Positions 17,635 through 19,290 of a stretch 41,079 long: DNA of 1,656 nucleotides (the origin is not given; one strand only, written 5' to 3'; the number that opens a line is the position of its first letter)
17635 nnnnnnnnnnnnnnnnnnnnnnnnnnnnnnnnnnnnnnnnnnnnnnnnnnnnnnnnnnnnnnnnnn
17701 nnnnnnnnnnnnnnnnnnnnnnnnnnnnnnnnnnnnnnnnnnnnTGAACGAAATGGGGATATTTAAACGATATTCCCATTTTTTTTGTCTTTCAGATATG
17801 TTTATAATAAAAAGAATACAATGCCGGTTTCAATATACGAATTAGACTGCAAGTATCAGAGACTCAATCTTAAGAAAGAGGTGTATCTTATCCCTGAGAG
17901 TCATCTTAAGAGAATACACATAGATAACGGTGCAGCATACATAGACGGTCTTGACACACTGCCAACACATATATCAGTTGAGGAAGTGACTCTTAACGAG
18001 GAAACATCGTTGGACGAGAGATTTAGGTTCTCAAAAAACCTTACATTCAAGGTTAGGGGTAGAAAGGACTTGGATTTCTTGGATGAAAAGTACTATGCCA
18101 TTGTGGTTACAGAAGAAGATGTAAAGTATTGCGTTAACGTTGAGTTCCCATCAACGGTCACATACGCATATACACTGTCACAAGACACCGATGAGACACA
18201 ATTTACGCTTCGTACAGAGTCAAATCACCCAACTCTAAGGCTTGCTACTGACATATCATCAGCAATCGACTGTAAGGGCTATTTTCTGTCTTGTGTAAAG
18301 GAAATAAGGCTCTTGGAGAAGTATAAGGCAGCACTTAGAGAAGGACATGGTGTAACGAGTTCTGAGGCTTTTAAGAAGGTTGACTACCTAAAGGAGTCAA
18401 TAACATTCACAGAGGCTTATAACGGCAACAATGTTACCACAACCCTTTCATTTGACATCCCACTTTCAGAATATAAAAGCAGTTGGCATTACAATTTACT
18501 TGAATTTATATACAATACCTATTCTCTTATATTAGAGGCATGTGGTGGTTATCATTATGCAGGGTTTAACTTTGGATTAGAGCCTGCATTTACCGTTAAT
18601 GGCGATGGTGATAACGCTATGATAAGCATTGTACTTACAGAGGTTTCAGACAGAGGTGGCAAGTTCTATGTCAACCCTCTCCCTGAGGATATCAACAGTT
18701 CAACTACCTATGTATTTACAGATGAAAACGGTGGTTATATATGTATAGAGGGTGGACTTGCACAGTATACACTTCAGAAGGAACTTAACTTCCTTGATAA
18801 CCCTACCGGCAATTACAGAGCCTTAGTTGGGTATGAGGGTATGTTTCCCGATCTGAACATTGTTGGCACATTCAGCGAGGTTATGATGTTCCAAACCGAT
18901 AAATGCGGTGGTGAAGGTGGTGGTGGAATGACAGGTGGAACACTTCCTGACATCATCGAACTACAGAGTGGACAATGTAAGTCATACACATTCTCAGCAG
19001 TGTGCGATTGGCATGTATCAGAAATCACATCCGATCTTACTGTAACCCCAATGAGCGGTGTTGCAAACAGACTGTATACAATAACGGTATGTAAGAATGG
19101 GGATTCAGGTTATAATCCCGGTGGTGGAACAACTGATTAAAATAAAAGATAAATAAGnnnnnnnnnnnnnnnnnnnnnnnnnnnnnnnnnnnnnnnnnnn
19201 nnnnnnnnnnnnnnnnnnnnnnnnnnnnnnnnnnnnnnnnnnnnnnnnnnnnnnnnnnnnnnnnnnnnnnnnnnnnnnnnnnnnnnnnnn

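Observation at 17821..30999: Roughly 12 kb of consecutive receptor-binding-type genes built from bacterial-adhesin-like LRR modules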

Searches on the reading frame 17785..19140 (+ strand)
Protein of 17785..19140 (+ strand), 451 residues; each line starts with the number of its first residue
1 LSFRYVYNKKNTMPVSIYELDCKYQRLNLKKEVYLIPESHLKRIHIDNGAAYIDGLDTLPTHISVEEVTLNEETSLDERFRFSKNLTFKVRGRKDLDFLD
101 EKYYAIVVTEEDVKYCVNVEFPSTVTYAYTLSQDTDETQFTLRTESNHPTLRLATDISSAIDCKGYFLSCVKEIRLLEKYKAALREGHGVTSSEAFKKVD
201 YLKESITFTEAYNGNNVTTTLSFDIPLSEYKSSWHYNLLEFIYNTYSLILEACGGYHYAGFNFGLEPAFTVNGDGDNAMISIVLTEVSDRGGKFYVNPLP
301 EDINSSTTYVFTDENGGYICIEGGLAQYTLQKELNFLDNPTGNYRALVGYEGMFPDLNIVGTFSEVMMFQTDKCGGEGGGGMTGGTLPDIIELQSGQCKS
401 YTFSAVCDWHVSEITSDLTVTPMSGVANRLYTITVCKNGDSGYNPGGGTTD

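Call 4: search_protein_families(library=pfam, proteins=[window:17785-19140:+], max_evalue=0.01)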
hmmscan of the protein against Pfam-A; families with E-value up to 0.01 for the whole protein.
window:17785-19140:+ (451 aa): 0 families

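Call 5: search_protein_families(library=phrogs, proteins=[window:17785-19140:+], max_evalue=0.001)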
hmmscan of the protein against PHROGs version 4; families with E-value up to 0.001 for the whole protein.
window:17785-19140:+ (451 aa): 0 families

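Call 6: search_protein_families(library=ncbifam, proteins=[window:17785-19140:+], max_evalue=0.01)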
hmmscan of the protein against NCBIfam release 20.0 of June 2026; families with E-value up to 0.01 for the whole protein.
window:17785-19140:+ (451 aa): 0 families

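Call 16: find_related_loci(query=window:17785-19140:+, collection=viral_contigs, flank=10000)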
Query window:17785-19140:+ (451 aa) in viral_contigs; peptide patterns used: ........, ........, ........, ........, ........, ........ (x = any residue, [..] = any of these).
3 stretches matched a pattern, but none encodes a relative of the query by tblastn (E <= 1e-3).

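Call 18: find_related_loci(query=A1, collection=viral_contigs, flank=10000)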
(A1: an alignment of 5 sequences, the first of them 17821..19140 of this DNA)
Query A1 (439 aa) in viral_contigs; peptide patterns used: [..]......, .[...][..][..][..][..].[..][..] (x = any residue, [..] = any of these).
191 stretches matched a pattern; 29 encode a relative of the query (tblastn E <= 1e-3); 29 distinct loci.
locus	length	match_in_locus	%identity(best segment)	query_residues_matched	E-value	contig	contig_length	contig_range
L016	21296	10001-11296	41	1-424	2e-101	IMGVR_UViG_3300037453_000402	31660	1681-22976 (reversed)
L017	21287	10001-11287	40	2-424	3e-96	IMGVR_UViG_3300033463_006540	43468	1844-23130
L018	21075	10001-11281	40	7-424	1e-92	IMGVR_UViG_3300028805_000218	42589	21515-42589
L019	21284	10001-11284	41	1-424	9e-93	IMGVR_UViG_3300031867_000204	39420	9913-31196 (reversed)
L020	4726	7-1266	41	17-425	2e-92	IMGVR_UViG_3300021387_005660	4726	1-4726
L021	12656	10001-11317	41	1-433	3e-92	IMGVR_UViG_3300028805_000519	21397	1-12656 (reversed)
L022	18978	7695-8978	41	1-424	2e-92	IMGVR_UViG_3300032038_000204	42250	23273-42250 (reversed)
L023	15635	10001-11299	39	1-424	2e-91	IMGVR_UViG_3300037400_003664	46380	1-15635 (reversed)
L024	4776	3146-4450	38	3-431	3e-87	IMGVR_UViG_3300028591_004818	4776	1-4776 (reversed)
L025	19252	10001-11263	39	8-424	5e-85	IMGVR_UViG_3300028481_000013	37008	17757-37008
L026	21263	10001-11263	39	8-424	5e-85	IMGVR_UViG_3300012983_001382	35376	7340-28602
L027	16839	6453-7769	37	1-429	1e-83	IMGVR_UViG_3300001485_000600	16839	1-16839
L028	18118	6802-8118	37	1-429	1e-83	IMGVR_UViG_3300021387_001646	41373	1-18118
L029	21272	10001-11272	39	1-425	2e-81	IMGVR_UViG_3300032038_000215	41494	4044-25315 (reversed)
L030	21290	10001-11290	37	1-424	3e-80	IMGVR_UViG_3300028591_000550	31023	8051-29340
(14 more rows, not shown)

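Call 22: search_solved_structures(query=window:17785-19140:+, max_evalue=1)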
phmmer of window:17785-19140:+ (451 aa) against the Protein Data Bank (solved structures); distinct sequences matched with E-value up to 1: 0.

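Call 42: search_solved_structures(query=A2, max_evalue=1)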
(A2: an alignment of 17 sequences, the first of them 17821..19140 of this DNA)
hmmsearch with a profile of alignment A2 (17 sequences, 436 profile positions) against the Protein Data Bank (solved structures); distinct sequences matched with E-value up to 1: 0.

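Call 46: find_homologous_proteins(query=window:17821-19140:+, max_evalue=0.00001)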
Query window:17821-19140:+ (439 aa): 46 proteins with E <= 0.00001 among 4333 candidates.
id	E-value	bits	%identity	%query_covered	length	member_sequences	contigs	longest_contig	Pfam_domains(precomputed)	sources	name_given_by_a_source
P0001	1.5e-269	912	91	100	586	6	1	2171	-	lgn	-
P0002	1.1e-236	804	81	98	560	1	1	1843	-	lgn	-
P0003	3.3e-212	723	72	97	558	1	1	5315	-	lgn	-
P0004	1.4e-141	490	51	99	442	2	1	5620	-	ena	-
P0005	2.7e-141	490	55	97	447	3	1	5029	-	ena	-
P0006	3.3e-124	433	49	98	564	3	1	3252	-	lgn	-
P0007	4.2e-102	360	43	98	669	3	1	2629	-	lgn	-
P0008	3.3e-95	338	40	96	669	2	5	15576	-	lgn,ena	-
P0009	1.3e-93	332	41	95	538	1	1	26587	-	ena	-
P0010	3.5e-93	331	42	95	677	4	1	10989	-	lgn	-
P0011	1.3e-92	329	41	97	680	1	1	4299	-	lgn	-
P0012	1.7e-92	329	41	98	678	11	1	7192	-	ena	-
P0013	9.5e-92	326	39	98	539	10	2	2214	-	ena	-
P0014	8.4e-91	323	41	95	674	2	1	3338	-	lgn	-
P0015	1.2e-90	323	43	95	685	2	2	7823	-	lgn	-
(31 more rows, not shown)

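Call 49: find_encoding_contigs(protein=P0001, flank=10000, max_places=3)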
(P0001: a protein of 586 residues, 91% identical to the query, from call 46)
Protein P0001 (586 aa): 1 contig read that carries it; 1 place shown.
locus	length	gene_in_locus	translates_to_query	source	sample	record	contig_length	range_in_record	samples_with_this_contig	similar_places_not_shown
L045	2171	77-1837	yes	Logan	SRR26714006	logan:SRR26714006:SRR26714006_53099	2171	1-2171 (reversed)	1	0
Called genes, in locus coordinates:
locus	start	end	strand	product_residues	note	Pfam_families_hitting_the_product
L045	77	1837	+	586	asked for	-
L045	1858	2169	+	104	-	?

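Call 55: predict_structure(alignment_id=A5)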
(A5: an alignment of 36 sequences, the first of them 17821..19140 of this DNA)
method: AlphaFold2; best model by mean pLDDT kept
length: 439 residues; sequences in the alignment: 36
mean_pLDDT: 80.3   pTM: 0.63
mean pLDDT of the five models: 80.3, 80.1, 79.8, 79.6, 79.6
residues with pLDDT >= 90: 113; 70-90: 245; 50-70: 50; < 50: 31
segments of 3 or more residues with pLDDT < 50: 1-11, 365-371, 430-439
pLDDT, mean of each block of 10 residues (from residue 1): 35 71 82 82 81 86 68 87 71 89 87 90 88 86 72 63 91 84 87 90 90 75 63 92 89 90 81 88 89 91 86 87 89 92 90 85 51 69 84 78 86 80 75 37
secondary structure, 60 per line:
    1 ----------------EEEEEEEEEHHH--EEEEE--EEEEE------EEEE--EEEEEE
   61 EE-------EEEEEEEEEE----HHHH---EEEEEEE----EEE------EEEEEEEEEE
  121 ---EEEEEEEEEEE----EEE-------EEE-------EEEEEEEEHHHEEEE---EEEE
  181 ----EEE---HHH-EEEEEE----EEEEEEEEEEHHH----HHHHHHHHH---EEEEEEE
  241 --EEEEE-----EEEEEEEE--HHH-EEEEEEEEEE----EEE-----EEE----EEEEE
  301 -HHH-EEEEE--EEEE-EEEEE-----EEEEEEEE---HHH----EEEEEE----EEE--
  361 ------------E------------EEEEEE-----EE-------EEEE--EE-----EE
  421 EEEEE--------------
elements in order: E17-25 E31-35 E38-42 E49-52 E55-62 E70-79 H84-87 E91-97 E102-104 E111-120 E124-134 E139-141 E149-151 E159-166 E170-173 E177-180 E185-187 E195-200 E205-214 H222-230 E234-240 E243-247 E253-260 E267-276 E281-283 E289-291 E296-300 E306-310 E313-316 E318-322 E328-335 E346-351 E356-358 E386-391 E406-409 E419-425

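Call 59: fold_search(model_id=the predicted structure, library=pdb)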
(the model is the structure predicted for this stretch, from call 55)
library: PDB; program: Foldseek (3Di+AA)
matches with E <= 10: 485; with E <= 0.001: 4
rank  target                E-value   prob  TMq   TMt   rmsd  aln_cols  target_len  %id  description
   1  8hqz_p                1.0e-04  1.00  0.39  0.37  10.1       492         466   10  Baseplate of DT57C bacteriophage in the full state (released 2023-12-13)
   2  8hrg                  2.0e-04  1.00  0.37  0.43   9.0       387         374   10  Tail tube of DT57C bacteriophage in the full state (released 2023-12-13)
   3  7qg9_G                4.3e-04  1.00  0.35  0.50   5.3       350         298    8  Tail tip of siphophage T5 : common core proteins (released 2022-12-21)
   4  8hqz_L                4.9e-04  1.00  0.33  0.46   8.6       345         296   11  Baseplate of DT57C bacteriophage in the full state (released 2023-12-13)
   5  8xan_A                2.9e-03  1.00  0.31  0.41  14.0       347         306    7  Major tail protein of SH-Ab15497 (released 2024-12-11)
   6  9lj8_S                5.8e-02  0.82  0.14  0.42   9.3       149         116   11  Tail structure of bacteriophage Mu in contracted state (released 2025-02-19)
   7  9ki1_4                7.4e-02  0.60  0.12  0.39  12.8       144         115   13  Baseplate structure of Escherichia phage Mu (released 2025-02-12)
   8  9khy_A                7.8e-02  0.77  0.14  0.43   9.0       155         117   12  Terminator and trunk structure of Escherichia phage Mu (released 2025-02-12)
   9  8emb_A                9.5e-02  0.02  0.06  0.05  39.4       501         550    9  X-ray crystal structure of Thermosynechococcus elongatus Si3 domain of RNA polymerase RpoC2 subunit (released 2022-11-09)
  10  9mu3_E                1.1e-01  0.97  0.20  0.47   6.0       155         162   11  SaPI1 neck structure (released 2025-05-07)
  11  7eeb_H                1.5e-01  0.07  0.10  0.06  25.5       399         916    8  Structure of the CatSpermasome (released 2021-07-28)
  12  9occ_A                1.8e-01  0.85  0.17  0.41   9.6       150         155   12  Sf11 bacteriophage tail (released 2025-11-12)
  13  9hz7_M                1.8e-01  0.44  0.12  0.33  12.3       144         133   16  Agrobacterium phage 7-7-1 tail (released 2025-12-10)
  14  6in9_B                2.1e-01  0.10  0.13  0.18  18.4       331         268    5  Crystal structure of MucB in complex with MucA(peri) (released 2019-07-24)
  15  2q9k                  2.2e-01  0.44  0.14  0.33  13.4       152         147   12  Crystal structure of a putative oxidoreductase (exig_1997) from exiguobacterium sibiricum 255-15 at 1.59 A resolution (released 2007-06-19)
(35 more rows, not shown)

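Call 68: fold_search(model_id=the predicted structure, library=viral)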
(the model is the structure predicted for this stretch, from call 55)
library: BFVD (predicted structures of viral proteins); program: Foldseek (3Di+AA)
matches with E <= 10: 683; with E <= 0.001: 33
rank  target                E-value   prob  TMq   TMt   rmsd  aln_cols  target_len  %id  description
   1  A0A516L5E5            2.8e-06  1.00  0.36  0.46   7.8       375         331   11  (no name in the UniProt tables at hand)
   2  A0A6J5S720            3.4e-06  1.00  0.25  0.59   5.7       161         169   14  Uncharacterized protein [uncultured Caudovirales phage]
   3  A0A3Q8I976            4.1e-06  1.00  0.30  0.37   9.9       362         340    8  (no name in the UniProt tables at hand)
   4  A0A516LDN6            7.1e-06  1.00  0.33  0.41   7.8       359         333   10  (no name in the UniProt tables at hand)
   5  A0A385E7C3            2.8e-05  1.00  0.29  0.41   9.5       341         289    8  Minor tail protein [Vibrio phage vB_VpS_PG07]
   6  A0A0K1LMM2            3.6e-05  1.00  0.32  0.42   8.0       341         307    8  Tail subunit [Caulobacter phage Sansa]
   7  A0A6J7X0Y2            3.8e-05  1.00  0.33  0.41   8.9       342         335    9  Uncharacterized protein [uncultured Caudovirales phage]
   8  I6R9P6                5.2e-05  1.00  0.27  0.56   4.1       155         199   18  Uncharacterized protein [Nonlabens phage P12024L]
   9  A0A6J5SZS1            5.2e-05  1.00  0.25  0.58   7.6       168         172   12  Uncharacterized protein [uncultured Caudovirales phage]
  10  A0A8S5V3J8            5.2e-05  1.00  0.25  0.56   4.5       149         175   15  Uncharacterized protein [Siphoviridae sp. ctt0c4]
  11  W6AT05                6.0e-05  1.00  0.35  0.46   7.2       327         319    8  (no name in the UniProt tables at hand)
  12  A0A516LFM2            6.3e-05  1.00  0.27  0.59   4.7       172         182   16  (no name in the UniProt tables at hand)
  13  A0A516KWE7            6.6e-05  1.00  0.28  0.38  14.8       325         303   11  (no name in the UniProt tables at hand)
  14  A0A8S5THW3            1.1e-04  1.00  0.33  0.42   8.6       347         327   11  Uncharacterized protein [Myoviridae sp. ctMnh10]
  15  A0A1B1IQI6            1.2e-04  1.00  0.26  0.60   4.6       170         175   17  (no name in the UniProt tables at hand)
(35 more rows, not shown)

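Call 74: find_related_loci(query=A2, collection=genome_contigs, flank=10000)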
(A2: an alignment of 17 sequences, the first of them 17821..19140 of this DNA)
Query A2 (439 aa) in genome_contigs; peptide patterns used: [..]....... (x = any residue, [..] = any of these).
33 stretches matched a pattern; 1 encode a relative of the query (tblastn E <= 1e-3); 1 distinct loci.
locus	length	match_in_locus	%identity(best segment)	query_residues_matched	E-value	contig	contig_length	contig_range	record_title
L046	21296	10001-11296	37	7-424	1e-88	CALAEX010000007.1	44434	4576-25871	MAG TPA_asm: uncultured Lachnospiraceae bacterium isolate SRR6425826_bin.44_CONCOCT_v1.1_MAG genome assembly, contig: ER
